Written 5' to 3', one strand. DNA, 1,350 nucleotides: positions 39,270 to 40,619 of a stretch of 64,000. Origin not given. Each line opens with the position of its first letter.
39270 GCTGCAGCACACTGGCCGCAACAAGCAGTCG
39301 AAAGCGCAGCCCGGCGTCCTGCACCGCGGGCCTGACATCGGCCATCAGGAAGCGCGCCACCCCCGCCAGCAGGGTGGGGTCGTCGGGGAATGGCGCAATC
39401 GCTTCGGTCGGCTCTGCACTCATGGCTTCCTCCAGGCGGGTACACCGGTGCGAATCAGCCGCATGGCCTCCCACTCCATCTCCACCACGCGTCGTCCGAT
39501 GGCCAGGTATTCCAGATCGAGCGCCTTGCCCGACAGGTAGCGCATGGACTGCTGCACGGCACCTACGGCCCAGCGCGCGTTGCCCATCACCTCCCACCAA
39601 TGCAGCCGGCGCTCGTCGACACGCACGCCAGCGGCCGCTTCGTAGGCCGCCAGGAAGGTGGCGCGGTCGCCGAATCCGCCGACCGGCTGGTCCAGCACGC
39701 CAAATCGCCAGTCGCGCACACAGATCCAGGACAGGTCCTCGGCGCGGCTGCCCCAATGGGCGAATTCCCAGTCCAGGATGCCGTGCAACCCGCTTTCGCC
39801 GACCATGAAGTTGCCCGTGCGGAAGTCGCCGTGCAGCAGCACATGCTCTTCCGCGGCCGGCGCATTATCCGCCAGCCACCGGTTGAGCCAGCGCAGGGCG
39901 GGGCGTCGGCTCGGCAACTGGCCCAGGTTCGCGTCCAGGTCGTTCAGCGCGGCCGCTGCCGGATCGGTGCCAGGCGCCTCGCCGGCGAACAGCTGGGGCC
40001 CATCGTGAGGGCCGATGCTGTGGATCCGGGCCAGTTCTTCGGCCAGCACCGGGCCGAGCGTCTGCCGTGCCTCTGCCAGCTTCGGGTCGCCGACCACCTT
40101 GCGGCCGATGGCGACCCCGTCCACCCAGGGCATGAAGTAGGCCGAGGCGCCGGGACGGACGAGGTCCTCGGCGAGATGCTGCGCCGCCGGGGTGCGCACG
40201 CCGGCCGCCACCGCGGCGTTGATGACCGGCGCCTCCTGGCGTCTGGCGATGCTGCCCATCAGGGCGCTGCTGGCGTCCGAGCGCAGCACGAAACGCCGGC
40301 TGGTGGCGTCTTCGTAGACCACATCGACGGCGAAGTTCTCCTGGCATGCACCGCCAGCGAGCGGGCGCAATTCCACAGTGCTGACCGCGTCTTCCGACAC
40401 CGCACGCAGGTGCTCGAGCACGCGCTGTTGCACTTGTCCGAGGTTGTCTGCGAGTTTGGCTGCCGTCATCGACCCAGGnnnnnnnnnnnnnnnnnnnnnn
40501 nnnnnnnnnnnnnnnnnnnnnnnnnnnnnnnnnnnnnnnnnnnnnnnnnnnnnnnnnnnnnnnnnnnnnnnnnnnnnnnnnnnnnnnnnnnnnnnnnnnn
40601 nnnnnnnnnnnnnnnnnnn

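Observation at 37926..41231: Phosphotransferase - small protein - acyl-CoA dehydrogenase operon with divergent enoyl-CoA hydratase: a split bacterial ACAD10/11-like module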

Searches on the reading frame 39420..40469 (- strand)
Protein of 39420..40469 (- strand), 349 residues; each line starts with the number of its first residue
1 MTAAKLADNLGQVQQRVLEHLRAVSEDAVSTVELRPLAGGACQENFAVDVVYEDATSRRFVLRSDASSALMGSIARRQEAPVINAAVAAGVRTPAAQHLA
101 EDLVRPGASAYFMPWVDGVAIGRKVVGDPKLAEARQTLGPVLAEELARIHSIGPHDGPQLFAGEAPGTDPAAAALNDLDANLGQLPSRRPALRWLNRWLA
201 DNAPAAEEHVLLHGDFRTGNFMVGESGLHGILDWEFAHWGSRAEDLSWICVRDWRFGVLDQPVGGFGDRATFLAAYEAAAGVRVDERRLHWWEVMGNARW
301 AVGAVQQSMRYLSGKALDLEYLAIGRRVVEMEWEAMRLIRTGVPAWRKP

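Call 4: search_protein_families(library=pfam, proteins=[window:39420-40460:-], max_evalue=0.01)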
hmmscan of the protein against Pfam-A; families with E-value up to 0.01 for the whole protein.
window:39420-40460:- (346 aa): 1 family
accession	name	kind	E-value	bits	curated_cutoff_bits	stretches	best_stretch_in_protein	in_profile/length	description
PF01636.29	APH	-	1.5e-28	100.6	23.2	1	31-277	2-237/239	Phosphotransferase enzyme family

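Call 7: search_protein_families(library=ncbifam, proteins=[window:39420-40469:-], max_evalue=0.01)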
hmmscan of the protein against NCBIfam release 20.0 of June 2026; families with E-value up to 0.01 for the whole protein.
window:39420-40469:- (349 aa): 8 families
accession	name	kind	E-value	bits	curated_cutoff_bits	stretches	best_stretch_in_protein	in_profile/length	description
NF033068.1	APH_3p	equivalog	3.3e-07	30.1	205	1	192-294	158-250/255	APH(3') family aminoglycoside O-phosphotransferase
TIGR02721.1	ycfN_thiK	equivalog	7.5e-06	25.3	299.45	1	192-251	129-187/256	thiamine kinase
NF011463.0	PRK14879.1-4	equivalog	0.00062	19.2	188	0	76-153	65-134/237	Kae1-associated kinase Bud32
NF000255.1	macrolide_MphF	exception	0.0036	16.7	650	1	186-247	170-230/299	Mph(F) family macrolide 2'-phosphotransferase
TIGR01767.2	MTRK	equivalog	0.0044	16.1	275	1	207-245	224-261/401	S-methyl-5-thioribose kinase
NF046102.1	CellCycRegCcrZ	equivalog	0.0045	16.4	400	0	206-249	150-193/260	cell cycle regulator CcrZ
NF003558.0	PRK05231.1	equivalog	0.006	15.6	271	1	209-289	187-265/322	homoserine kinase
NF033065.0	APH_3p_IVa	exception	0.0086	15.6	530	0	196-257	168-228/262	aminoglycoside O-phosphotransferase APH(3')-IVa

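Call 9: search_solved_structures(query=window:39420-40469:-, max_evalue=0.001)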
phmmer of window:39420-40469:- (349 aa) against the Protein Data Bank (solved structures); distinct sequences matched with E-value up to 0.001: 4.
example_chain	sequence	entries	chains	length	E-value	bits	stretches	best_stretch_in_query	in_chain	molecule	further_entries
3ats_A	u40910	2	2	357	2.4e-07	33.7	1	181-306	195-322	Putative uncharacterized protein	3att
9fsg_A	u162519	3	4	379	5.2e-07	32.6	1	193-311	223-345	Aminoglycoside phosphotransferase-like protein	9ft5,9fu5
3dxp_A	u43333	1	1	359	2.4e-05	27.1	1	74-335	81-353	putative acyl-CoA dehydrogenase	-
9o56_A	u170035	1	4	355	0.0002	24.1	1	189-325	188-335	Aminoglycoside phosphotransferase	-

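Call 16: find_homologous_proteins(query=window:39420-40469:-, max_evalue=0.00001)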
Query window:39420-40469:- (349 aa): 1384 proteins with E <= 0.00001 among 8000 candidates; the best 120 are listed.
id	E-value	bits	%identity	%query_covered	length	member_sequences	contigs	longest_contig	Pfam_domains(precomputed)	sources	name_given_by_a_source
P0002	6.1e-230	781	100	100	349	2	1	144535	PF01636.30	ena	-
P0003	8.6e-153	527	71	98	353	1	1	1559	PF01636.30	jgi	-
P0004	4.9e-132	459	66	98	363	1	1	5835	PF01636.30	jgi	-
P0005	2.6e-131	456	65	96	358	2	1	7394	PF01636.30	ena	-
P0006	1.9e-127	444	63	97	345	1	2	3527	PF01636.30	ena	-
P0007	2.1e-108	381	55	93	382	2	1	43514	PF01636.30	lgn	-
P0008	3.1e-108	380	57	96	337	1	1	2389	PF01636.30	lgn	-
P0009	3.6e-108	380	54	96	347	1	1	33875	PF01636.30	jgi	jgi:aminoglycoside phosphotransferase (APT) family kinase protein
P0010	5.6e-106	373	56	93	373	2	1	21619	PF01636.30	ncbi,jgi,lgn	ncbi:MAG: hypothetical protein RIT45_2631 [Pseudomonadota bacterium]|jgi:aminoglycoside phosphotrans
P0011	8.8e-106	372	54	94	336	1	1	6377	PF01636.30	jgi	jgi:aminoglycoside phosphotransferase (APT) family kinase protein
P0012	3.1e-105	371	55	96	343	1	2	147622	PF01636.30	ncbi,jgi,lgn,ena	-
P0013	5.4e-105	370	54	96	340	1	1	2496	PF01636.30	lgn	-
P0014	9.4e-105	369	53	97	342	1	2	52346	PF01636.30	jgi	jgi:aminoglycoside phosphotransferase (APT) family kinase protein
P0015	5.1e-104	367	55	95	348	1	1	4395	PF01636.30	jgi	jgi:aminoglycoside phosphotransferase (APT) family kinase protein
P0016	6.5e-104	366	54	96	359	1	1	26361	PF01636.30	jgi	jgi:aminoglycoside phosphotransferase (APT) family kinase protein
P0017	1.2e-103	365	52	97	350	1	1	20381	PF01636.30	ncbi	ncbi:MAG: phosphotransferase family protein [Myxococcota bacterium]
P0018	2.1e-103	365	55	95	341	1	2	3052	PF01636.30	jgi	jgi:aminoglycoside phosphotransferase (APT) family kinase protein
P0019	4.0e-103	364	56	90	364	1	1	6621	PF01636.30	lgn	-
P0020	6.9e-103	363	55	93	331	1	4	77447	PF01636.30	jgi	jgi:aminoglycoside phosphotransferase (APT) family kinase protein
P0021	8.3e-103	363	53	95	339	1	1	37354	PF01636.30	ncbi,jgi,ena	jgi:aminoglycoside phosphotransferase (APT) family kinase protein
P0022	9.9e-103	362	55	92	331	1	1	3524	PF01636.30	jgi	jgi:aminoglycoside phosphotransferase (APT) family kinase protein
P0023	1.0e-102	362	54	96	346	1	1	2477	PF01636.30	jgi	jgi:aminoglycoside phosphotransferase (APT) family kinase protein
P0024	1.2e-102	362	51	96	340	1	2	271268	PF01636.30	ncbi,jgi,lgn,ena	jgi:aminoglycoside phosphotransferase (APT) family kinase protein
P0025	1.3e-102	362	56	91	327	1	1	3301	PF01636.30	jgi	jgi:aminoglycoside phosphotransferase (APT) family kinase protein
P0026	1.6e-102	362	58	89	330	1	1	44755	PF01636.30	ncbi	ncbi:MAG: phosphotransferase family protein [Myxococcota bacterium]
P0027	3.9e-102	360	53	97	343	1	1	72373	PF01636.30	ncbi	ncbi:MAG: phosphotransferase family protein [Myxococcota bacterium]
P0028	4.8e-102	360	57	88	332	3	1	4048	PF01636.30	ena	-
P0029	5.6e-102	360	51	97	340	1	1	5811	PF01636.30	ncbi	-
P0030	7.4e-102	359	52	97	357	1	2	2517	PF01636.30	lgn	-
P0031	7.5e-102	359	54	95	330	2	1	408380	PF01636.30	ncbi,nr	ncbi:MAG: phosphotransferase family protein [Archangiaceae bacterium]|nr:phosphotransferase family p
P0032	8.6e-102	359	53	97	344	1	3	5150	PF01636.30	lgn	-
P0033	2.0e-101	358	54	90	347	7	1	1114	PF01636.30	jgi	jgi:aminoglycoside phosphotransferase (APT) family kinase protein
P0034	2.3e-101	358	55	95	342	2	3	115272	PF01636.30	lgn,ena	-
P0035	2.6e-101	358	56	95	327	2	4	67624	PF01636.30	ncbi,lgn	ncbi:MAG: acyl-CoA dehydrogenase [Myxococcales bacterium]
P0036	3.0e-101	357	55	95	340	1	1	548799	PF03881.21,PF01636.30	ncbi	-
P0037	3.9e-101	357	52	97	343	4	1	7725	PF01636.30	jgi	jgi:aminoglycoside phosphotransferase (APT) family kinase protein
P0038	4.5e-101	357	55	92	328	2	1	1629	PF01636.30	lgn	-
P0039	4.9e-101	357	52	96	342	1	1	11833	PF01636.30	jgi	jgi:aminoglycoside phosphotransferase (APT) family kinase protein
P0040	5.2e-101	357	55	92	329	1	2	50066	PF01636.30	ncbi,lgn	ncbi:MAG: phosphotransferase family protein [Myxococcota bacterium]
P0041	6.4e-101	356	51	96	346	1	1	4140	PF01636.30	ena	-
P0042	7.5e-101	356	56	96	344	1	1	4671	PF01636.30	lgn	-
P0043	1.2e-100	355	52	98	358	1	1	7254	PF01636.30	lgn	-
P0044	1.4e-100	355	53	96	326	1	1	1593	PF01636.30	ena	-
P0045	1.4e-100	355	52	95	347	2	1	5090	PF01636.30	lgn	-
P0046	1.7e-100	355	56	91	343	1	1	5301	PF01636.30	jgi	jgi:aminoglycoside phosphotransferase (APT) family kinase protein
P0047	2.1e-100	355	55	93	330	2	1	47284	PF01636.30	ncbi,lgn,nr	ncbi:MAG: phosphotransferase family protein [Myxococcales bacterium]|nr:phosphotransferase family pr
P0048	2.2e-100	355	53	96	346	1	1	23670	PF01636.30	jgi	jgi:aminoglycoside phosphotransferase (APT) family kinase protein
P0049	2.8e-100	354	56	95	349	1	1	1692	PF01636.30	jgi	-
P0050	3.1e-100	354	55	90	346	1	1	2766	PF01636.30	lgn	-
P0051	3.4e-100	354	54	90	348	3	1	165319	PF01636.30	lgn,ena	-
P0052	3.7e-100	354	54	92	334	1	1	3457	PF01636.30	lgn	-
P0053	4.1e-100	354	54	95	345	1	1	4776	PF01636.30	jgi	jgi:aminoglycoside phosphotransferase (APT) family kinase protein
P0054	4.1e-100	354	54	95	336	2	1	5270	PF01636.30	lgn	-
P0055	4.4e-100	354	55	95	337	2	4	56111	PF01636.30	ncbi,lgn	-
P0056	5.5e-100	353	54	92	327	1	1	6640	PF01636.30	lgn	-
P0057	5.6e-100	353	54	92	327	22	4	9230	PF01636.30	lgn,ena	-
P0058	6.9e-100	353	54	94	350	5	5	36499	PF01636.30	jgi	jgi:aminoglycoside phosphotransferase (APT) family kinase protein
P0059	1.0e-99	352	56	95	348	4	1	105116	PF01636.30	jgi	jgi:aminoglycoside phosphotransferase (APT) family kinase protein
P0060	1.1e-99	352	54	92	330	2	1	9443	PF01636.30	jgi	-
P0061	1.3e-99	352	54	92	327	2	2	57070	PF01636.30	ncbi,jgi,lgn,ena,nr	ncbi:MAG: phosphotransferase family protein [Myxococcaceae bacterium]|jgi:aminoglycoside phosphotran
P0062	1.5e-99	352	53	90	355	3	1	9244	PF01636.30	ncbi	-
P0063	1.5e-99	352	51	96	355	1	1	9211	PF01636.30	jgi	jgi:aminoglycoside phosphotransferase (APT) family kinase protein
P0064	1.8e-99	352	53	92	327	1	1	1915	PF01636.30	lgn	-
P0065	2.1e-99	351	54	96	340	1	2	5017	PF01636.30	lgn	-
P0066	2.5e-99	351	55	95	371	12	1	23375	PF01636.30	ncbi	-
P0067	2.8e-99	351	51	95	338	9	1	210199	PF01636.30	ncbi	-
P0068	3.2e-99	351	52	96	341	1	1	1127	PF01636.30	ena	-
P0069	3.3e-99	351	52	95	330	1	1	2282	PF01636.30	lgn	-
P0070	3.3e-99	351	52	95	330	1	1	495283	PF01636.30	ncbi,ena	-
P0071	3.5e-99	351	56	90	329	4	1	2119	PF01636.30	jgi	-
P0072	3.6e-99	351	54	96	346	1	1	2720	PF01636.30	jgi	jgi:aminoglycoside phosphotransferase (APT) family kinase protein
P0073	4.8e-99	350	54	94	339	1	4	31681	PF01636.30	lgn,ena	-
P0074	4.8e-99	350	56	94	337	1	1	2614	PF01636.30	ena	-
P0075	6.4e-99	350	56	90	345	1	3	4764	PF01636.30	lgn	-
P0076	6.6e-99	350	52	96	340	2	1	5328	PF03881.21,PF01636.30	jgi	jgi:aminoglycoside phosphotransferase (APT) family kinase protein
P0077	7.2e-99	350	53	97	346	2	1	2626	PF01636.30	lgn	-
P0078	8.3e-99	349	56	89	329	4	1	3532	PF01636.30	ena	-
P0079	8.5e-99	349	54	95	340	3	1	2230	PF01636.30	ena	-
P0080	8.5e-99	349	51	95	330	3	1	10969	PF01636.30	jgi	jgi:aminoglycoside phosphotransferase (APT) family kinase protein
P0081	8.9e-99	349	54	92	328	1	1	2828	PF01636.30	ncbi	-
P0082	8.9e-99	349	53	96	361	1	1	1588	PF01636.30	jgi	jgi:aminoglycoside phosphotransferase (APT) family kinase protein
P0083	1.0e-98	349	51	97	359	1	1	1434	PF01636.30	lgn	-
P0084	1.0e-98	349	50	97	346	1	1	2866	PF01636.30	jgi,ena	-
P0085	1.1e-98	349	52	97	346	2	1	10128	PF01636.30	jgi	-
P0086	1.1e-98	349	54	95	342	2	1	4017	PF01636.30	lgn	-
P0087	1.2e-98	349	54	90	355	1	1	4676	PF01636.30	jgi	jgi:aminoglycoside phosphotransferase (APT) family kinase protein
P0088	1.3e-98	349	52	95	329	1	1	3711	PF01636.30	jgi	jgi:aminoglycoside phosphotransferase (APT) family kinase protein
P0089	1.5e-98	349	52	95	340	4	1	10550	PF01636.30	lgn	-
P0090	1.7e-98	348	51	97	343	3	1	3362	PF01636.30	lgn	-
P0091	1.8e-98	348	52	95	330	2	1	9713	PF01636.30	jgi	jgi:aminoglycoside phosphotransferase (APT) family kinase protein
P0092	1.9e-98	348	54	95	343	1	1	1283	PF01636.30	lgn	-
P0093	2.4e-98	348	50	97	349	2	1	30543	PF01636.30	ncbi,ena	-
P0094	2.6e-98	348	53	90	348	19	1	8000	PF01636.30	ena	-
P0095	2.6e-98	348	52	92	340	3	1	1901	PF01636.30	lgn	-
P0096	2.9e-98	348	54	93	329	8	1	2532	PF01636.30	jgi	-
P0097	2.9e-98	348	52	92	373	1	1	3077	PF01636.30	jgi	-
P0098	2.9e-98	348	54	92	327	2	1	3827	PF01636.30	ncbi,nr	ncbi:MAG: phosphotransferase family protein [Archangium sp.]|nr:phosphotransferase family protein [A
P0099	3.2e-98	347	54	92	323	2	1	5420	PF01636.30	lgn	-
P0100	3.3e-98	347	52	95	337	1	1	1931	PF01636.30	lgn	-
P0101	3.4e-98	347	54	90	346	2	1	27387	PF01636.30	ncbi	ncbi:MAG TPA: phosphotransferase family protein [Myxococcaceae bacterium]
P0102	3.6e-98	347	50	98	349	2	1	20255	PF03881.21,PF01636.30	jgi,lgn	jgi:aminoglycoside phosphotransferase (APT) family kinase protein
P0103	3.7e-98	347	55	91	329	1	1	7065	PF01636.30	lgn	-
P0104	3.7e-98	347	55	91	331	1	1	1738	PF01636.30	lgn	-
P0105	3.8e-98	347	55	93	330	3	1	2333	PF01636.30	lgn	-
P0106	3.8e-98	347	54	92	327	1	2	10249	PF01636.30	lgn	-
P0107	4.1e-98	347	53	95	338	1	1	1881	PF01636.30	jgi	jgi:aminoglycoside phosphotransferase (APT) family kinase protein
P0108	4.3e-98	347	52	95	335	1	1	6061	PF01636.30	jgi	jgi:aminoglycoside phosphotransferase (APT) family kinase protein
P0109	4.4e-98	347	53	90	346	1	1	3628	PF03881.21,PF01636.30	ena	-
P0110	4.5e-98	347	54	91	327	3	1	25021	PF01636.30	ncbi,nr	ncbi:MAG: phosphotransferase family protein [Myxococcaceae bacterium]|nr:phosphotransferase family p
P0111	4.6e-98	347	54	92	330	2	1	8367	PF01636.30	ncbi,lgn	ncbi:MAG: phosphotransferase family protein [Myxococcota bacterium]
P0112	5.0e-98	347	54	96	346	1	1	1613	PF01636.30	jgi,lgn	jgi:aminoglycoside phosphotransferase (APT) family kinase protein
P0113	5.6e-98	347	54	95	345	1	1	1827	PF01636.30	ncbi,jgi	jgi:aminoglycoside phosphotransferase (APT) family kinase protein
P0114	7.1e-98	346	54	91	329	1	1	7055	PF01636.30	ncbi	-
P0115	7.2e-98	346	53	94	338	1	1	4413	PF01636.30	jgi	jgi:aminoglycoside phosphotransferase (APT) family kinase protein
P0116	7.5e-98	346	52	95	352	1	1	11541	PF01636.30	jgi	jgi:aminoglycoside phosphotransferase (APT) family kinase protein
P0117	7.5e-98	346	54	90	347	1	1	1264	PF01636.30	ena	-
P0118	9.0e-98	346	54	92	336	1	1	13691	PF01636.30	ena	-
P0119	1.0e-97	346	51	96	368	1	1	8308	PF01636.30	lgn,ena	-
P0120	1.2e-97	346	55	92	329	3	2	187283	PF01636.30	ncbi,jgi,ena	-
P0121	1.3e-97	345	53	97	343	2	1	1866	PF01636.30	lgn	-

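Call 17: find_encoding_contigs(protein=P0002, flank=8000, max_places=3)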
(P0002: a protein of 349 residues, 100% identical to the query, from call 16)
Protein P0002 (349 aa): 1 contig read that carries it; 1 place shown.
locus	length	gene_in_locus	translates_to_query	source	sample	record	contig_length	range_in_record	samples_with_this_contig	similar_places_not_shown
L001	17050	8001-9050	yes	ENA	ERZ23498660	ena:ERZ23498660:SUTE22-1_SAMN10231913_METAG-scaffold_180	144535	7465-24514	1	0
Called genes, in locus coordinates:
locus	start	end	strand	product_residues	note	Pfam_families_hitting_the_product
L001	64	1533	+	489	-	PF04055:Radical_SAM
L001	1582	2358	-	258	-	PF03703:bPH_2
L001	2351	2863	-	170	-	PF03703:bPH_2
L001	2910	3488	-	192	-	-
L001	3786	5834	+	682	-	PF00512:HisKA, PF02518:HATPase_c, PF00072:Response_reg, PF01627:Hpt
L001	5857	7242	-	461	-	PF01488:Shikimate_DH (faint), PF02254:TrkA_N, PF02558:ApbA (faint), PF03807:F420_oxidored (faint), PF07992:Pyr_redox_2 (faint), PF02080:TrkA_C, PF02254:TrkA_N, PF03435:Sacchrp_dh_NADP (weak), +1 more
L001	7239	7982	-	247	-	PF00378:ECH_1, PF16113:ECH_2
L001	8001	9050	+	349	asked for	PF01636:APH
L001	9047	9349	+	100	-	-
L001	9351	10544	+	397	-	PF02771:Acyl-CoA_dh_N, PF02770:Acyl-CoA_dh_M, PF00441:Acyl-CoA_dh_1, PF08028:Acyl-CoA_dh_2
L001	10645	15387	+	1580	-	PF00069:Pkinase, PF07714:PK_Tyr_Ser-Thr, PF13432:TPR_16 (weak)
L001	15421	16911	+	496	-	PF00657:Lipase_GDSL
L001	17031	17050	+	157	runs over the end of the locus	PF02639:DUF188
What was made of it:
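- Checked: An independent gene call on the source metagenome contig gives the same four genes (call 17).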

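Call 18: find_encoding_contigs(protein=P0031, flank=8000, max_places=2)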
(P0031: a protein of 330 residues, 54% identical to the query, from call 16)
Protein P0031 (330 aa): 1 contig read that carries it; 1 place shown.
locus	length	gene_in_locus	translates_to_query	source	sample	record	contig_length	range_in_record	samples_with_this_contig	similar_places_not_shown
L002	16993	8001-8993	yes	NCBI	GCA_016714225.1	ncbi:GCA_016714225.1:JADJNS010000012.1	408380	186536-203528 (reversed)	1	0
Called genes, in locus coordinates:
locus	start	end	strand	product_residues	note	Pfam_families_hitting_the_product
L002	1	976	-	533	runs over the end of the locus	PF07676:PD40 (faint)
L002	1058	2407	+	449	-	PF01523:PmbA_TldD_1st, PF19290:PmbA_TldD_2nd, PF19289:PmbA_TldD_3rd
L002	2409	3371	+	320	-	-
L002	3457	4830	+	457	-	-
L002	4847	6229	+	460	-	PF00072:Response_reg, PF00158:Sigma54_activat, PF14532:Sigma54_activ_2, PF07724:AAA_2 (faint), PF07728:AAA_5, PF25601:AAA_lid_14, PF02954:HTH_8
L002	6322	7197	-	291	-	-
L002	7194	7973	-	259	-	PF00378:ECH_1, PF16113:ECH_2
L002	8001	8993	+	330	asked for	PF01636:APH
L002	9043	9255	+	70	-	-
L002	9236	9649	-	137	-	PF01894:YjbQ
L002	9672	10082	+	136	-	PF19802:DUF6285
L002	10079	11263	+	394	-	PF02771:Acyl-CoA_dh_N, PF02770:Acyl-CoA_dh_M, PF00441:Acyl-CoA_dh_1, PF08028:Acyl-CoA_dh_2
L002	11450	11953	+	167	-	-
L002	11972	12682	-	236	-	PF07238:PilZ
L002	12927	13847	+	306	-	PF11356:T2SSC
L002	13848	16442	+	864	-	PF21305:type_II_gspD_N0, PF03958:Secretin_N, PF00263:Secretin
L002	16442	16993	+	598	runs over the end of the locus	PF05157:MshEN, PF00437:T2SSE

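Call 19: find_encoding_contigs(protein=P0024, flank=8000, max_places=2)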
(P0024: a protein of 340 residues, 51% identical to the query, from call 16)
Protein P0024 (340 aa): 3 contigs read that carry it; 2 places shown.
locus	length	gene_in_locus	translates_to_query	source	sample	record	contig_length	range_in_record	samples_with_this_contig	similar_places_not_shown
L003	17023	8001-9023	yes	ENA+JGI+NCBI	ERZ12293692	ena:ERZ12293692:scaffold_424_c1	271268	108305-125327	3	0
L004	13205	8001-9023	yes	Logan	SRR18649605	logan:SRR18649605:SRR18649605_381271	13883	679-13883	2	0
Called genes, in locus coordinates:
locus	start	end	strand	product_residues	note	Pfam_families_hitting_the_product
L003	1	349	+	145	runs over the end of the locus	-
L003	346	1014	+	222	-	-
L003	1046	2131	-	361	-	PF03065:Glyco_hydro_57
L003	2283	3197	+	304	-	PF10778:DehI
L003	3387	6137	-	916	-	PF01590:GAF (weak), PF13185:GAF_2 (weak), PF13492:GAF_3, PF01590:GAF, PF13185:GAF_2, PF13492:GAF_3, PF00512:HisKA, PF02518:HATPase_c, +1 more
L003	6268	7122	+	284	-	PF00561:Abhydrolase_1, PF00975:Thioesterase (faint), PF12146:Hydrolase_4, PF12697:Abhydrolase_6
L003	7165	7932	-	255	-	PF00378:ECH_1, PF16113:ECH_2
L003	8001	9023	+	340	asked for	PF01636:APH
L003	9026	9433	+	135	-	PF19802:DUF6285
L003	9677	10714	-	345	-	PF00515:TPR_1 (faint), PF07719:TPR_2 (faint), PF13181:TPR_8 (faint), PF13424:TPR_12 (faint), PF13428:TPR_14 (faint), PF13431:TPR_17 (faint), PF13432:TPR_16 (weak), PF13414:TPR_11 (weak), +1 more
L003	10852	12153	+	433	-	PF08245:Mur_ligase_M (weak), PF02875:Mur_ligase_C, PF27239:FOL3_C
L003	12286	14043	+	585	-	PF11741:AMIN (faint)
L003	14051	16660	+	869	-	-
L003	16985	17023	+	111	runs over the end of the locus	PF12844:HTH_19 (weak), PF13560:HTH_31, PF13443:HTH_26, PF01381:HTH_3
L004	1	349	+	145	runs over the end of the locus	-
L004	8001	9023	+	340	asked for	PF01636:APH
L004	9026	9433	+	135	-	PF19802:DUF6285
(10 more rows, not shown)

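Call 20: search_protein_families(library=pfam, proteins=[L002:9672-10082:+, L003:9026-9433:+], max_evalue=10)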
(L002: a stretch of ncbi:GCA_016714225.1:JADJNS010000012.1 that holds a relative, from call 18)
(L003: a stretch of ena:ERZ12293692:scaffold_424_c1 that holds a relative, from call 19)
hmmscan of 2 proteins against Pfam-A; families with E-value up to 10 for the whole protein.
L002:9672-10082:+ (136 aa): 2 families
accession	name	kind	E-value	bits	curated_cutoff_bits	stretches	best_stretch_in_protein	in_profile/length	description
PF19802.4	DUF6285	-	5.8e-12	46.6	28.1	1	30-130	5-91/91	Domain of unknown function (DUF6285)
PF02341.20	RbcX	-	0.2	12.4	27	1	83-127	54-98/111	RbcX protein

L003:9026-9433:+ (135 aa): 5 families
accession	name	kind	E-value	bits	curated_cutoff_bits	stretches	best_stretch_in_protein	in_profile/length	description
PF19802.4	DUF6285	-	1.6e-14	54.8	28.1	1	28-128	4-91/91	Domain of unknown function (DUF6285)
PF18858.6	LPD39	-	0.013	15.6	27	1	48-108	113-178/198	Large polyvalent protein associated domain 39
PF20891.2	DUF6844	-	0.17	12.4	27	1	85-123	9-47/97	Domain of unknown function (DUF6844)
PF11203.13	EccE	-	0.19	12.6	23.7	1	2-57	23-78/97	Putative type VII ESX secretion system translocon, EccE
PF15726.10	DUF4677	-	0.21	12.1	27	1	60-97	48-84/198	Domain of unknown function (DUF4677)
